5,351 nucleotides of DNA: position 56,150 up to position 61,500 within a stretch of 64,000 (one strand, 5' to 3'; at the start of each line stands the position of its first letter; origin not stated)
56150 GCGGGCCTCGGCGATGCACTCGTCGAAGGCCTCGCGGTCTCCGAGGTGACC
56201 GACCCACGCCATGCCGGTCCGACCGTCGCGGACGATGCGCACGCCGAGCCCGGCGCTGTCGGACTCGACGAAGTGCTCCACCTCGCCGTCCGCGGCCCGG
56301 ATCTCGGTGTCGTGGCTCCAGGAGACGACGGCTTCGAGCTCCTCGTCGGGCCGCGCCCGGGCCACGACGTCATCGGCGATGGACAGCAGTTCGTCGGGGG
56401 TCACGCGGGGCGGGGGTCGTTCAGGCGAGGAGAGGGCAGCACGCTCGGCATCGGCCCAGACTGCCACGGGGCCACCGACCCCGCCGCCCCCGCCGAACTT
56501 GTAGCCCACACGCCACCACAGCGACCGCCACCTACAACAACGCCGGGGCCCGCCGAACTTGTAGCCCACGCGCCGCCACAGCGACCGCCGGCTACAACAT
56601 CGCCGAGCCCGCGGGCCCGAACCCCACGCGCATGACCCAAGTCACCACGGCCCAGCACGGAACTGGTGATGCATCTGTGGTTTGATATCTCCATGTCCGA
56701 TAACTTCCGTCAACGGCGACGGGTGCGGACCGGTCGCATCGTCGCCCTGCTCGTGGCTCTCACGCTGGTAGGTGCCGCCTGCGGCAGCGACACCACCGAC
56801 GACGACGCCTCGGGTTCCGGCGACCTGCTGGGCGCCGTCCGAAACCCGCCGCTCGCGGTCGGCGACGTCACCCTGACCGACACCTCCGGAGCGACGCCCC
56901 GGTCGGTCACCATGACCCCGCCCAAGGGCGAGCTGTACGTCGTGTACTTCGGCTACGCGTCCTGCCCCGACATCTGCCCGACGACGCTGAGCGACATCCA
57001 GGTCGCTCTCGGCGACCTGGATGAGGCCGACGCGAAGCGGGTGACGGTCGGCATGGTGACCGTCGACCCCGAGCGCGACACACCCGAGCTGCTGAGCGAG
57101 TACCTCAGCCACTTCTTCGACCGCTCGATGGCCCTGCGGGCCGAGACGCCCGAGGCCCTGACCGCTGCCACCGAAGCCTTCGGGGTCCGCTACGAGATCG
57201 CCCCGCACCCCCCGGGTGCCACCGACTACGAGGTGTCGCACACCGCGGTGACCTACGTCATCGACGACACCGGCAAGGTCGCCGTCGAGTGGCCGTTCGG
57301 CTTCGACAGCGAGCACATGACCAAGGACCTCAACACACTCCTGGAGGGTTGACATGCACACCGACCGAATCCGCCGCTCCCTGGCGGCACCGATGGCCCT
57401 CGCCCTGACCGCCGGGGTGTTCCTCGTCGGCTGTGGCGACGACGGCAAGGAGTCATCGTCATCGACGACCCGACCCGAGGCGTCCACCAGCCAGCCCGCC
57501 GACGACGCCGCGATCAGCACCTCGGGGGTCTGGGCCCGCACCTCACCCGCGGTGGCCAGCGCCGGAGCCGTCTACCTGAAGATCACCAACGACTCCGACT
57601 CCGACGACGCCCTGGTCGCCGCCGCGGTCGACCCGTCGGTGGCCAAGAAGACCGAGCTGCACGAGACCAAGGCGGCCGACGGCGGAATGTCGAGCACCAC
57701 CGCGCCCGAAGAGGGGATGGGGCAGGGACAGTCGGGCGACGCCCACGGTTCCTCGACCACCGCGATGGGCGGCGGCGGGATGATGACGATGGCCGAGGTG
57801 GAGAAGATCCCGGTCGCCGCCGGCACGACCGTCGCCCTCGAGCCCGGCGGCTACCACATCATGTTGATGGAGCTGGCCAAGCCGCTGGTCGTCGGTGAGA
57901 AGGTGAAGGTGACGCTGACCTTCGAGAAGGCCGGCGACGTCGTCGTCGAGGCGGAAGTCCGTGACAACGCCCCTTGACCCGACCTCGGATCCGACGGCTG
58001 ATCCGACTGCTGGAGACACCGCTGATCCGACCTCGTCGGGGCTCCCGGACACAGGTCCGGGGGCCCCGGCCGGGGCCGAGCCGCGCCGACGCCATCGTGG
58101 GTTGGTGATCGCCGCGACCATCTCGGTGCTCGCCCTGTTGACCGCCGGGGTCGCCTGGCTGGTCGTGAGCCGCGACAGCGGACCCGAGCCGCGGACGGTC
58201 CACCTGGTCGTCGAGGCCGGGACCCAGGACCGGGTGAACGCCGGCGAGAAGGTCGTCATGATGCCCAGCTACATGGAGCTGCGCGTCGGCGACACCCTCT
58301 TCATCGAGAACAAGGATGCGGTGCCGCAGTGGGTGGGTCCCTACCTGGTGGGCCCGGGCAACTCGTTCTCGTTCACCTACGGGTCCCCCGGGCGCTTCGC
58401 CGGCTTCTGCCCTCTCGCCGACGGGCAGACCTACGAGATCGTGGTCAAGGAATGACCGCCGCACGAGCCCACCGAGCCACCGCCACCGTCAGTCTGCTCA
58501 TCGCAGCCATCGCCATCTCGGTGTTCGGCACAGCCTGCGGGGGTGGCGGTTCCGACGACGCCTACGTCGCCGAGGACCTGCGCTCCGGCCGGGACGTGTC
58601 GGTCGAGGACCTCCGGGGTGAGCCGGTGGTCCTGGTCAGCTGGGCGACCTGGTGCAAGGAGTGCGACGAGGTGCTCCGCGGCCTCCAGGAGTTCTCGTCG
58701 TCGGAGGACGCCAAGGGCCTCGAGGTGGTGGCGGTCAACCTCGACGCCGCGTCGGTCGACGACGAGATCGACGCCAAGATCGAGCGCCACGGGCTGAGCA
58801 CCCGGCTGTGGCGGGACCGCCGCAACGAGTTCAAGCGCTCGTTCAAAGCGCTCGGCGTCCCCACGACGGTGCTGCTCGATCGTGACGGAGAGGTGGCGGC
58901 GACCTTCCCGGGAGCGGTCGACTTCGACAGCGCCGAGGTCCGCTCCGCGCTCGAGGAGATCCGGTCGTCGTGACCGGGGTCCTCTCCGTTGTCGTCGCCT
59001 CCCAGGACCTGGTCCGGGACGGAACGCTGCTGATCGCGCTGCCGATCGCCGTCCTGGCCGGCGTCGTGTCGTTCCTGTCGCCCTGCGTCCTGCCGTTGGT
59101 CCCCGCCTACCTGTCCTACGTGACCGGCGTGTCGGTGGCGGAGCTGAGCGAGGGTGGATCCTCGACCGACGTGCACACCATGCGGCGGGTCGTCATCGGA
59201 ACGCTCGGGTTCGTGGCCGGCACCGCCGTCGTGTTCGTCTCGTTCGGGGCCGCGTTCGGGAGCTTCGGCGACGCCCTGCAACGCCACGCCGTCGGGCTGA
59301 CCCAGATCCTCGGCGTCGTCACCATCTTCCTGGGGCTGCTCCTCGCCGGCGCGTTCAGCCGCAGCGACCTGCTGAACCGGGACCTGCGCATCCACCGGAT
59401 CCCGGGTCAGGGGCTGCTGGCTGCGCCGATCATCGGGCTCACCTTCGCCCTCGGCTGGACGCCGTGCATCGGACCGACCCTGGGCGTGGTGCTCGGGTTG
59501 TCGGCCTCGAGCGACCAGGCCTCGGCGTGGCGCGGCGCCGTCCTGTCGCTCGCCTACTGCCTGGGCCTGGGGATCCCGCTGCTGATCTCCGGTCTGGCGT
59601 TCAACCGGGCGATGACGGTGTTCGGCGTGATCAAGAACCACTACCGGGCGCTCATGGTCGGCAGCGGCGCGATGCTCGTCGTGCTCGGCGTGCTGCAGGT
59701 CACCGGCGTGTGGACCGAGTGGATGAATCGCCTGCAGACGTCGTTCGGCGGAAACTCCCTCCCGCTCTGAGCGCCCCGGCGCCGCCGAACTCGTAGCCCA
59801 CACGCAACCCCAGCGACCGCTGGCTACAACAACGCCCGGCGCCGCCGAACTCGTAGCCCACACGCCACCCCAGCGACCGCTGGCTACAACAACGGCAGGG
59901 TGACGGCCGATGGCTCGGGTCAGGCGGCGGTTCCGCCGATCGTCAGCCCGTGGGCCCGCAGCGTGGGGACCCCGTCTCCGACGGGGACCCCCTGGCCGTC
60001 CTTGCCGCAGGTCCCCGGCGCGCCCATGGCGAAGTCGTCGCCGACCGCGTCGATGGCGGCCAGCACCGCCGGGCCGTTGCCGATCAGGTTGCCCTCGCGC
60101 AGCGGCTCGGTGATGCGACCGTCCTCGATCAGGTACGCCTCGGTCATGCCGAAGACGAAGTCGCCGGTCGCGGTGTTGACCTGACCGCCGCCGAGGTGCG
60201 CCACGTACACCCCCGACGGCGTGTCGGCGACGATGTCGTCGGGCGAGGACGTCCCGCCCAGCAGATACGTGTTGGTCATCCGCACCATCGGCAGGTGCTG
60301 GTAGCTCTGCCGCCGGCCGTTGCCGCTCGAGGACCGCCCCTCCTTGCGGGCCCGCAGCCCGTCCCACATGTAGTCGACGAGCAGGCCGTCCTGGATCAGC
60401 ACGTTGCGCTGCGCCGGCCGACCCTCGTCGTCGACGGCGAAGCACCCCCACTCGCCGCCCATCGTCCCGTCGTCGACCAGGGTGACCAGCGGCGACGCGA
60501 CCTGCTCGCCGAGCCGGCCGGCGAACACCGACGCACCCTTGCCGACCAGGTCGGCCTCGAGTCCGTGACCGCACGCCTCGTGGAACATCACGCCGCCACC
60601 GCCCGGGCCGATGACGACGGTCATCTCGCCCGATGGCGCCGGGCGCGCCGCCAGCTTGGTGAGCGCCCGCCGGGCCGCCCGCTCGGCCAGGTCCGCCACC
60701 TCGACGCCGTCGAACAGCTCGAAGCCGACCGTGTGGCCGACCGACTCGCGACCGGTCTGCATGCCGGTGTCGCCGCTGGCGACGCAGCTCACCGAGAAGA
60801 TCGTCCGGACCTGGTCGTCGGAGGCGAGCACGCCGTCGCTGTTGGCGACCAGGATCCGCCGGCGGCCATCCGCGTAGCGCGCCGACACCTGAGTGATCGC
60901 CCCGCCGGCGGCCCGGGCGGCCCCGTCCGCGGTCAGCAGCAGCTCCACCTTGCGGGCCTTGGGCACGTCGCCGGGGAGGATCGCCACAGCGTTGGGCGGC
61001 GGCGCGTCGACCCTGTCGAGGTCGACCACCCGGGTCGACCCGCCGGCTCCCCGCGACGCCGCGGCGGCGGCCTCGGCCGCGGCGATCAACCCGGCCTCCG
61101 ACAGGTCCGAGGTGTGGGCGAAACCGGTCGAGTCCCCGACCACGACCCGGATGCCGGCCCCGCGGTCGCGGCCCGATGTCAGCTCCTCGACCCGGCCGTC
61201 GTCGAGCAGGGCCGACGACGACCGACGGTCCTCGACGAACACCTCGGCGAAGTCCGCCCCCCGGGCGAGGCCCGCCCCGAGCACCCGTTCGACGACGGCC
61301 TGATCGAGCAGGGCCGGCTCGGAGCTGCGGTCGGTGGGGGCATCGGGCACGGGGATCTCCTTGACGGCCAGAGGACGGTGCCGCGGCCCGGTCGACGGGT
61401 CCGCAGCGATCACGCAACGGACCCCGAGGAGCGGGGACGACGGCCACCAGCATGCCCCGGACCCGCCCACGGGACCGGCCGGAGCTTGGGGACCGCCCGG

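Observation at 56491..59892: Five-gene copper/cytochrome c maturation cassette bracketed by direct 60-bp repeat doublets and inserted between tldD and pmbA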

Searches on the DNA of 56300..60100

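Call 32: search_rna_families(source=window, start=56300, end=60100, threshold=evalue, max_evalue=1)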
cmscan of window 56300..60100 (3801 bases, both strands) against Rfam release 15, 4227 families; matches with E-value up to 1: 0.
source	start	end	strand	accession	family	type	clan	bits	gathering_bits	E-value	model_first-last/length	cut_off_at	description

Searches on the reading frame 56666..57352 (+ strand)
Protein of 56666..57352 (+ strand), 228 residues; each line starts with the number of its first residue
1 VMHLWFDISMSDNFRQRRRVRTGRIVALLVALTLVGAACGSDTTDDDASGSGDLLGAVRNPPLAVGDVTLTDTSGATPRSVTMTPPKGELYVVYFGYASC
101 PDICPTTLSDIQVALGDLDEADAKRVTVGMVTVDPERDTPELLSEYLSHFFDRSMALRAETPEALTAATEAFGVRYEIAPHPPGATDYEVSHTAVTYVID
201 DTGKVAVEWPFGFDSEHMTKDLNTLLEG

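Call 9: search_protein_families(library=pfam, proteins=[window:56666-57352:+])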
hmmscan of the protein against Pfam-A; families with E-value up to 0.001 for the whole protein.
window:56666-57352:+ (228 aa): 1 family
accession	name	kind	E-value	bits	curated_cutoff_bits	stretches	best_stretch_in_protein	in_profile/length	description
PF02630.20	SCO1-SenC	-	3.8e-32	111.5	22.8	1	69-205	5-134/134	SCO1/SenC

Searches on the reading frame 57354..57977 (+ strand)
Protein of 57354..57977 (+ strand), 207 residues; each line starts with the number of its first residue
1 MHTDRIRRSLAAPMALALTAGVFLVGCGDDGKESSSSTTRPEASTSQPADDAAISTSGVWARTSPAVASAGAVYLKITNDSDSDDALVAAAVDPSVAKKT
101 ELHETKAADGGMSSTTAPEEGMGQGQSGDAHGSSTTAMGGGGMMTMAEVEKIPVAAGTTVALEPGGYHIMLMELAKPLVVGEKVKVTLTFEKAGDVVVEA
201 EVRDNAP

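Call 9: search_protein_families(library=pfam, proteins=[window:57354-57977:+])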
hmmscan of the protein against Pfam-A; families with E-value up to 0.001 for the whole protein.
window:57354-57977:+ (207 aa): 1 family
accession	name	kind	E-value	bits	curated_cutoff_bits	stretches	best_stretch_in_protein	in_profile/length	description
PF04314.18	PCuAC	-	6.6e-34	116.5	29.4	2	135-197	48-108/109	Copper chaperone PCu(A)C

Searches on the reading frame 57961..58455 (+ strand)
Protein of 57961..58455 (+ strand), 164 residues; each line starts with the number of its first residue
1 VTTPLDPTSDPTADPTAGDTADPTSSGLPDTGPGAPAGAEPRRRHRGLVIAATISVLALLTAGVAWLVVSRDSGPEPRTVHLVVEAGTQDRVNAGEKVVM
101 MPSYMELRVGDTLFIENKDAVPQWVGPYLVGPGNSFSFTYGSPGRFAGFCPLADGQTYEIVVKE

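Call 9: search_protein_families(library=pfam, proteins=[window:57961-58455:+])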
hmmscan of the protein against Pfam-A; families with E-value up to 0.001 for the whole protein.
window:57961-58455:+ (164 aa): 0 families

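Call 56: predict_structure(protein=window:57961-58455:+)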
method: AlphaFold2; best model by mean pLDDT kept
length: 164 residues; sequences in the alignment: 1
mean_pLDDT: 45.7   pTM: 0.32
mean pLDDT of the five models: 45.7, 44.2, 39.4, 36.0, 35.7
residues with pLDDT >= 90: 0; 70-90: 0; 50-70: 61; < 50: 103
segments of 3 or more residues with pLDDT < 50: 27-103, 141-147, 149-164
pLDDT, mean of each block of 10 residues (from residue 1): 61 56 48 36 33 34 33 39 38 37 53 58 55 61 47 43 44
secondary structure, 60 per line:
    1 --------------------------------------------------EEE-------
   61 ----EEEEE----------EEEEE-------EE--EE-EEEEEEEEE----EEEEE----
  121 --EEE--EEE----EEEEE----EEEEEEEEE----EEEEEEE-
elements in order: E51-53 E65-69 E80-84 E99-107 E112-116 E123-125 E128-130 E135-139 E144-152 E157-163

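Call 57: find_homologous_proteins(query=window:57961-58455:+, max_evalue=0.001)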
Query window:57961-58455:+ (164 aa): 8 proteins with E <= 0.001 among 543 candidates.
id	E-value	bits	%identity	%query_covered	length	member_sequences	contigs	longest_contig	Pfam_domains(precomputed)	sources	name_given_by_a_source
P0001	4.6e-103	360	99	100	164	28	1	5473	-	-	-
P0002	3.5e-75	270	79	100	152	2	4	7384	-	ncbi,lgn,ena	-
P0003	3.2e-52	195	86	71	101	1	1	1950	-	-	-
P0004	6.8e-40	155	51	100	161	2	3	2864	-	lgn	-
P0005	7.7e-32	129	63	56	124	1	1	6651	-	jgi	jgi:hypothetical protein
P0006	3.2e-30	123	61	54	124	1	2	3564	-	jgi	jgi:plastocyanin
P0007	3.4e-27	114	59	53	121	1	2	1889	-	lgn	-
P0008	2.9e-22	97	57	54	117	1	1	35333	-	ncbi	ncbi:MAG: hypothetical protein ACK5OX_16125 [Desertimonas sp.]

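Call 58: find_encoding_contigs(protein=P0002, flank=8000, max_places=6)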
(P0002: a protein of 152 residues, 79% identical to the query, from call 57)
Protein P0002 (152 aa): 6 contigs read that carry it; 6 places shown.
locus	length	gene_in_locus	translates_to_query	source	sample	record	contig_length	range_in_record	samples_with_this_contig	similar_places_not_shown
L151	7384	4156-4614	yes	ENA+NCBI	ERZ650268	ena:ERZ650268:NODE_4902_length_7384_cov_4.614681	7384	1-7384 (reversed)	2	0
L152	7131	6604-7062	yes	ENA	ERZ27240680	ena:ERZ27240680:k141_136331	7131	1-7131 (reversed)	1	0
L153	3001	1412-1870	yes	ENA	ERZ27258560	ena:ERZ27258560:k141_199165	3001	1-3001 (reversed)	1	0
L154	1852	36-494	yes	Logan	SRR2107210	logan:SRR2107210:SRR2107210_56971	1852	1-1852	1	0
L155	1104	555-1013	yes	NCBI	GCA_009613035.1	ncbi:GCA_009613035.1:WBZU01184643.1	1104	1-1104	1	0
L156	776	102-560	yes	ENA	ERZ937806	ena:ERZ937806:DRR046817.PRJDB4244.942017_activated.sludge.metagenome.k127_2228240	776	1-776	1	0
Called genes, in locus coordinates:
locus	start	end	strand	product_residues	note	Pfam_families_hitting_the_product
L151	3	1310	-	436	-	?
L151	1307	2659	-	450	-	PF01523:PmbA_TldD_1st, PF19290:PmbA_TldD_2nd, PF19289:PmbA_TldD_3rd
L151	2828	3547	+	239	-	PF02630:SCO1-SenC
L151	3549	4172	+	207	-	PF04314:LpqE-like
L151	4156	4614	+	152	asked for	-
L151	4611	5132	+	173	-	PF00578:AhpC-TSA, PF08534:Redoxin, PF13098:Thioredoxin_2, PF13905:Thioredoxin_8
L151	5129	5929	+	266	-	PF02683:DsbD_TM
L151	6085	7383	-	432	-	?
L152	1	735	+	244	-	?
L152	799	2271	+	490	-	PF10103:Zincin_2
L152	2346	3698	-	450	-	PF01523:PmbA_TldD_1st, PF19290:PmbA_TldD_2nd, PF19289:PmbA_TldD_3rd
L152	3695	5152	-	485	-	PF01523:PmbA_TldD_1st, PF19290:PmbA_TldD_2nd, PF19289:PmbA_TldD_3rd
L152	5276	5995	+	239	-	PF02630:SCO1-SenC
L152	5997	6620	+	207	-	PF04314:LpqE-like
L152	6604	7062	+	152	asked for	-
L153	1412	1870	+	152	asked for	-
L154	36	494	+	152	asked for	-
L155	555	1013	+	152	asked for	-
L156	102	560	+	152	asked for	-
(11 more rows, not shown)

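Call 59: find_encoding_contigs(protein=P0001, flank=8000, max_places=6)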
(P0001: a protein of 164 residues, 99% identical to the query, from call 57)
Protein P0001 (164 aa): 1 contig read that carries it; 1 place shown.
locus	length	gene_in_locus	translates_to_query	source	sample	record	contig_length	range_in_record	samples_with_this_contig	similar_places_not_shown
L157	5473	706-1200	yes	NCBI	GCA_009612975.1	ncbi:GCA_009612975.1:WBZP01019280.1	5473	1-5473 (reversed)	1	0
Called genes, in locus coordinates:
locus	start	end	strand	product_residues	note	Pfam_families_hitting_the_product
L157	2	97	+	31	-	?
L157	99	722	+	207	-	PF04314:LpqE-like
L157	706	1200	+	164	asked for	-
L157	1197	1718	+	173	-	PF00578:AhpC-TSA, PF08534:Redoxin, PF13098:Thioredoxin_2, PF13905:Thioredoxin_8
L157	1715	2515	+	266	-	PF02683:DsbD_TM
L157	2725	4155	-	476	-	PF01523:PmbA_TldD_1st, PF19290:PmbA_TldD_2nd, PF19289:PmbA_TldD_3rd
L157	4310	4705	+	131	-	PF22636:FlK, PF03061:4HBT (weak)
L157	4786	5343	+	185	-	PF11716:MDMPI_N, PF12867:DinB_2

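Call 80: search_protein_representatives(protein=window:57961-58455:+)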
Query: 164 residues. Proteins with E-value up to 0.001 (for the whole library): 445; up to 1e-10: 104; up to 1e-30: 1. The best 150 are listed.
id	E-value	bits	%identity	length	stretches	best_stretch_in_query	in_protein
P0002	1.1e-75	269.6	83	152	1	6-164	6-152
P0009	4.0e-26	108.3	45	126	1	42-164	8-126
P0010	3.7e-25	105.2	50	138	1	48-164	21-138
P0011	5.4e-25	104.7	44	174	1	13-164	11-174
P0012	1.1e-22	97.2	43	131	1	40-164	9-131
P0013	2.5e-22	96.0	51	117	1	68-162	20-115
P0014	3.6e-22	95.5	48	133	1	28-164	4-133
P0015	4.2e-22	95.3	45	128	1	44-163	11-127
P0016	4.3e-20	88.7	41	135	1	38-162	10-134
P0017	3.1e-19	86.0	40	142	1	26-157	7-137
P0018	2.0e-18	83.3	51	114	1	81-163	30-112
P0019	2.9e-18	82.8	34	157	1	8-157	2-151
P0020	4.3e-18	82.2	47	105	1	69-162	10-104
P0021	7.3e-18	81.5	40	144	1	29-162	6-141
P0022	5.0e-17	78.8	40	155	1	31-153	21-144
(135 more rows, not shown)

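Call 83: search_protein_families(library=pfam, alignment_id=A1, max_evalue=0.01)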
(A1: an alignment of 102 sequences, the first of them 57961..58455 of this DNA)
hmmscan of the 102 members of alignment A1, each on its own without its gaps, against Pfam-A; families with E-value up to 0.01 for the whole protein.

A. member 1, window:57961-58455:+ (164 aa): 1 family
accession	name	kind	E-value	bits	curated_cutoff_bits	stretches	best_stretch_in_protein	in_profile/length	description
PF10814.13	CwsA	-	0.0035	18.1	26.7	1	23-85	69-129/134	Cell wall synthesis protein CwsA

B. families by the number of members that match (of 102 scanned): 7 families
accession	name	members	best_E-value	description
PF21668.3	RPOC_hybrid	2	0.0011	DNA-directed RNA polymerase subunit beta', hybrid domain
PF00127.26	Copper-bind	2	0.0024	Copper binding proteins, plastocyanin/azurin family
PF19487.4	DUF6023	1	0.0027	Family of unknown function (DUF6023)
PF10814.13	CwsA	1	0.0035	Cell wall synthesis protein CwsA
PF20260.4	PUA_4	1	0.004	RNA methyltransferase PUA domain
PF05887.16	Trypan_PARP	1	0.0047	Procyclic acidic repetitive protein (PARP)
PF08240.17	ADH_N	1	0.006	Alcohol dehydrogenase GroES-like domain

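Call 86: predict_structure(alignment_id=A1)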
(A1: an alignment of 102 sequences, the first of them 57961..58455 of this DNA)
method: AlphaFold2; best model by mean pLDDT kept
length: 164 residues; sequences in the alignment: 102
mean_pLDDT: 82.7   pTM: 0.60
mean pLDDT of the five models: 82.7, 81.9, 81.4, 80.4, 77.8
residues with pLDDT >= 90: 102; 70-90: 14; 50-70: 34; < 50: 14
segments of 3 or more residues with pLDDT < 50: 21-24
pLDDT, mean of each block of 10 residues (from residue 1): 56 52 48 51 71 94 87 85 98 96 97 98 95 98 97 95 97
secondary structure, 60 per line:
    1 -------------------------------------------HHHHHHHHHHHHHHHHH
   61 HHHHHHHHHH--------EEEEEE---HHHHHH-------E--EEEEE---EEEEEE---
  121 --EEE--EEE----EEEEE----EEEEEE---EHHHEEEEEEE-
elements in order: H44-70 E79-84 H88-93 E104-108 E112-117 E123-125 E128-130 E135-139 E144-149 E157-163

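Call 89: fold_search(model_id=the predicted structure, library=pdb)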
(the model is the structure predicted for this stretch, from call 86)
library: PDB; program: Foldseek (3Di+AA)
matches with E <= 10: 766; with E <= 0.001: 41
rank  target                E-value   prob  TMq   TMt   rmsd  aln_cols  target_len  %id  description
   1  4hcg_A                5.1e-05  1.00  0.32  0.49   5.5       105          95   13  Uncharacterized Cupredoxin-like Domain Protein Cupredoxin_1 with Zinc bound from Bacillus anthracis (released 2012-10-17)
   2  4p5r                  7.0e-05  1.00  0.33  0.49   7.5       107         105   15  Structure of oxidized W45Y mutant of amicyanin (released 2014-04-23)
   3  5fc9_A                7.4e-05  1.00  0.33  0.51   5.3        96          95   20  Novel Purple Cupredoxin from Nitrosopumilus maritimus (released 2016-05-11)
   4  1sf3                  7.9e-05  1.00  0.34  0.49   8.2       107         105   14  Structure of the reduced form of the P94A mutant of amicyanin (released 2004-07-27)
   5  2idq                  1.0e-04  1.00  0.33  0.48   7.8       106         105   14  Structure of M98A mutant of amicyanin, Cu(II) (released 2007-03-13)
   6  9cck_A                1.3e-04  1.00  0.34  0.16   5.7       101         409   17  Multi-copper oxidase with a C-terminal cupredoxin domain from Nitrosopumilus maritimus (released 2025-02-05)
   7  3rym_A                1.4e-04  1.00  0.31  0.46   8.2       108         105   13  Structure of Oxidized M98K mutant of Amicyanin (released 2011-11-23)
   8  5ndc_B                1.5e-04  1.00  0.32  0.31  15.1       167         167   15  Structure of ba3-type cytochrome c oxidase from Thermus thermophilus by serial femtosecond crystallography (released 2017-08-23)
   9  1sfd_A                1.6e-04  1.00  0.33  0.48   7.9       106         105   14  oxidized form of amicyanin mutant P94F (released 2004-07-27)
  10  1aaj                  1.7e-04  1.00  0.33  0.48   4.6        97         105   15  CRYSTAL STRUCTURE ANALYSIS OF AMICYANIN AND APOAMICYANIN FROM PARACOCCUS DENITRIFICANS AT 2.0 ANGSTROMS AND 1.8 ANGSTROM (released 1993-10-31)
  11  3ie9                  1.9e-04  1.00  0.33  0.48   4.2        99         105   16  Structure of oxidized M98L mutant of amicyanin (released 2009-10-06)
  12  4hci_B                1.9e-04  1.00  0.33  0.51   4.3       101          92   14  Uncharacterized Cupredoxin-like Domain Protein Cupredoxin_1 from Bacillus anthracis (released 2012-10-17)
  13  1id2_A                2.1e-04  1.00  0.33  0.47   7.0       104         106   14  CRYSTAL STRUCTURE OF AMICYANIN FROM PARACOCCUS VERSUTUS (THIOBACILLUS VERSUTUS) (released 2001-04-11)
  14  5u7n_B                2.2e-04  1.00  0.31  0.41   5.4       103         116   20  CRYSTAL STRUCTURE OF A CHIMERIC CUA DOMAIN (SUBUNIT II) OF CYTOCHROME BA3 FROM THERMUS THERMOPHILUS WITH THE AMICYANIN (released 2017-11-22)
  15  2gb2                  2.4e-04  1.00  0.33  0.48   4.6        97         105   14  The P52G mutant of amicyanin in the Cu(II) state. (released 2006-08-01)
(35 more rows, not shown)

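Call 95: find_encoding_contigs(protein=P0004, flank=8000, max_places=5)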
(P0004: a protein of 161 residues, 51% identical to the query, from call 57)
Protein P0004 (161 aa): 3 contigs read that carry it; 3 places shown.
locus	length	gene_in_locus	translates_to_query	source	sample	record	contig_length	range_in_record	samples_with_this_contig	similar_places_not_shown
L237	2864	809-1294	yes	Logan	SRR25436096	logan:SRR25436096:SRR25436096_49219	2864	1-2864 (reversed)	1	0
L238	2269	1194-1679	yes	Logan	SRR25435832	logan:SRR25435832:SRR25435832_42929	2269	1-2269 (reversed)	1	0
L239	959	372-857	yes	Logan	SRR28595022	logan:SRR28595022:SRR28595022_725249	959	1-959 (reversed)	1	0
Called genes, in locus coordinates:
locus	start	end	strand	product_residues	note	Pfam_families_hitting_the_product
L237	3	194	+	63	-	?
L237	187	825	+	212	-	PF04314:LpqE-like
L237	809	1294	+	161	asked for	-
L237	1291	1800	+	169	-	PF00578:AhpC-TSA, PF08534:Redoxin, PF13098:Thioredoxin_2, PF13905:Thioredoxin_8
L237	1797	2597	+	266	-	PF02683:DsbD_TM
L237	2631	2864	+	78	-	?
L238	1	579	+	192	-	?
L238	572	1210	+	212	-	PF04314:LpqE-like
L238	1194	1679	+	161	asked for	-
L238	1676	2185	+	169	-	PF00578:AhpC-TSA, PF08534:Redoxin, PF13098:Thioredoxin_2, PF13905:Thioredoxin_8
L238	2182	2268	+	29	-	?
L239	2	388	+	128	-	?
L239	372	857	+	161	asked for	-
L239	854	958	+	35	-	?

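Call 96: find_encoding_contigs(protein=P0003, flank=8000, max_places=5)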
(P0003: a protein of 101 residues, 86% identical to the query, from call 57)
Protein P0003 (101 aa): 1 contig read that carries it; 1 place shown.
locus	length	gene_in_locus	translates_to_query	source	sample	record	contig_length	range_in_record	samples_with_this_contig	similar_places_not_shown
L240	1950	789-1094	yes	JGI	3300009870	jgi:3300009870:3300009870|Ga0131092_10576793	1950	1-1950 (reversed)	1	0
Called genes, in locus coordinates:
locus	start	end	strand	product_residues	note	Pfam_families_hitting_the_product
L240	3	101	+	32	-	?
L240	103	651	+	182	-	PF04314:LpqE-like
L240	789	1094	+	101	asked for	-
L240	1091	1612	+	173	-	PF00578:AhpC-TSA, PF08534:Redoxin, PF13098:Thioredoxin_2, PF13905:Thioredoxin_8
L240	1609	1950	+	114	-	?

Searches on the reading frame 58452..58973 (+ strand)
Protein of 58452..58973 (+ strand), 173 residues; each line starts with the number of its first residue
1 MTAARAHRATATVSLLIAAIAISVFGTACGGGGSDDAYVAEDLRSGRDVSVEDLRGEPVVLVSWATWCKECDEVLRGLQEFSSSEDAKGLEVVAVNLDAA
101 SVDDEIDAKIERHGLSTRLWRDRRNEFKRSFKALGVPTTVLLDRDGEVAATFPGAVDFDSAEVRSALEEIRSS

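Call 9: search_protein_families(library=pfam, proteins=[window:58452-58973:+])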
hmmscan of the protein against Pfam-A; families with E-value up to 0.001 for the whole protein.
window:58452-58973:+ (173 aa): 4 families
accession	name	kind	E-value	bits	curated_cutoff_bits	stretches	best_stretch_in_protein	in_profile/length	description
PF00578.27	AhpC-TSA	-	5.7e-17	62.3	26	1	45-150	14-123/124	AhpC/TSA family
PF08534.16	Redoxin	-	1.6e-14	54.4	26.6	1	45-157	17-137/148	Redoxin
PF13905.12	Thioredoxin_8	-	4.8e-12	46.5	27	1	56-148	1-94/94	Thioredoxin-like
PF13098.12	Thioredoxin_2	-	3.4e-08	34.2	27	1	56-159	5-98/104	Thioredoxin-like domain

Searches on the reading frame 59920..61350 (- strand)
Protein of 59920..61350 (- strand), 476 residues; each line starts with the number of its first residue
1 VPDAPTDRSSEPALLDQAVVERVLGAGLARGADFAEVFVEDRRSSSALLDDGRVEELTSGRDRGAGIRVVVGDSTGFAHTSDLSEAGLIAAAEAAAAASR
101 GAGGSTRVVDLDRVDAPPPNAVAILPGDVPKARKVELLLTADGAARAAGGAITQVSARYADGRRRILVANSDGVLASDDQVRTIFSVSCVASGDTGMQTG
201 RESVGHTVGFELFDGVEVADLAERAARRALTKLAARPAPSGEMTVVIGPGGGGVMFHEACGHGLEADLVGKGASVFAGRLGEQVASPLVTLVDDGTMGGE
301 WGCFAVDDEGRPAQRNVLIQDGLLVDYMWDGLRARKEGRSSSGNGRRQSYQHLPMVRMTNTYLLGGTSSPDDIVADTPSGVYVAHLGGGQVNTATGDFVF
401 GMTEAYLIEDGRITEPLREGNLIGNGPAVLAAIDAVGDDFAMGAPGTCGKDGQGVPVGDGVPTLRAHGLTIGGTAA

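Call 9: search_protein_families(library=pfam, proteins=[window:59920-61350:-])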
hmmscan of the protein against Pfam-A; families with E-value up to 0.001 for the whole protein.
window:59920-61350:- (476 aa): 3 families
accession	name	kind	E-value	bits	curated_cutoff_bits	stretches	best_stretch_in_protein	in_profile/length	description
PF19289.4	PmbA_TldD_3rd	-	4.4e-65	219.4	22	1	240-473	1-220/220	PmbA/TldA metallopeptidase C-terminal domain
PF19290.4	PmbA_TldD_2nd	-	3.6e-21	76.1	20.9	1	126-233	3-109/109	PmbA/TldA metallopeptidase central domain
PF01523.21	PmbA_TldD_1st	-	3.7e-18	65.9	20.9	1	35-98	1-64/65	PmbA/TldA metallopeptidase domain 1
